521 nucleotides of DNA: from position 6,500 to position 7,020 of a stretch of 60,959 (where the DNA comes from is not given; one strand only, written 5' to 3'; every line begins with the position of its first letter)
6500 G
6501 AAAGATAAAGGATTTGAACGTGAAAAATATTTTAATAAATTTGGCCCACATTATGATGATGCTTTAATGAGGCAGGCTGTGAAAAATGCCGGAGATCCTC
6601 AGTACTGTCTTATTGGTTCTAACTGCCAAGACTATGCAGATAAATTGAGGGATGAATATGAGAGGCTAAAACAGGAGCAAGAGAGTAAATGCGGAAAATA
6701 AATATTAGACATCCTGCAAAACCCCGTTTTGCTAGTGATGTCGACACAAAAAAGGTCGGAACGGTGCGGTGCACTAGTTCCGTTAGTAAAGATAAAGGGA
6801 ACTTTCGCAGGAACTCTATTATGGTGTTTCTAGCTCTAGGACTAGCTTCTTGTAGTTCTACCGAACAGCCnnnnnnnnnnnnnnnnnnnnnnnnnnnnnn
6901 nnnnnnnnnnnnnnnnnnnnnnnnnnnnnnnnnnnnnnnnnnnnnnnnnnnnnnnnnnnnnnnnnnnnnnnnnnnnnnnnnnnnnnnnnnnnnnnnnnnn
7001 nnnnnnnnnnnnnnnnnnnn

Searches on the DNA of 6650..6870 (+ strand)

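Call 75: search_dna_similar(query=window:6700-6825:+, collection=plasmids, mode=distant, max_evalue=0.01, max_rows=10)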
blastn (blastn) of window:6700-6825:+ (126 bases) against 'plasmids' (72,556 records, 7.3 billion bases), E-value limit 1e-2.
No match.

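Call 76: search_dna_similar(query=window:6700-6825:+, collection=phages, mode=distant, max_evalue=0.01, max_rows=10)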
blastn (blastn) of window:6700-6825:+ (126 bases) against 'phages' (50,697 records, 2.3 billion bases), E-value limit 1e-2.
No match.

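Call 77: search_rna_families(source=window, start=6650, end=6870, threshold=evalue, max_evalue=1)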
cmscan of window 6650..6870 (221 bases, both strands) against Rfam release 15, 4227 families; matches with E-value up to 1: 0.
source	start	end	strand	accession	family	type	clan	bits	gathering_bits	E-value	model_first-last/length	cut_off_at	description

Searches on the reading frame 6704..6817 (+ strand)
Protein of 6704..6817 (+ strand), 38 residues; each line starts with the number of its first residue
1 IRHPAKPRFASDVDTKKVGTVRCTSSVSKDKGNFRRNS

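Call 57: search_protein_representatives(protein=window:6704-6817:+)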
Query: 38 residues. Proteins with E-value up to 0.001 (for the whole library): 13; up to 1e-10: 5; up to 1e-30: 0. The best 13 are listed.
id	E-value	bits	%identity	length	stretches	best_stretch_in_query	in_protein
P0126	8.5e-17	73.9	100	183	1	1-38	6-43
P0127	7.0e-15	68.1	44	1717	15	6-30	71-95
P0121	1.2e-12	61.3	89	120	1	1-38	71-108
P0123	3.8e-11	56.8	84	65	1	1-38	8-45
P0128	7.4e-11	55.9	89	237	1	2-36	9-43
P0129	2.7e-10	54.2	86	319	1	2-37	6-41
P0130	1.4e-09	52.1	50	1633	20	12-33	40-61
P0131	1.9e-08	48.6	81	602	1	2-38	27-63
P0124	2.0e-08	48.6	80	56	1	2-36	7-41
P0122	2.8e-08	48.2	77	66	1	2-36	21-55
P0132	1.1e-07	46.4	50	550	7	11-26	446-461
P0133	9.5e-07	43.5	79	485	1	1-34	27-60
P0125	4.2e-05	38.5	64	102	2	1-36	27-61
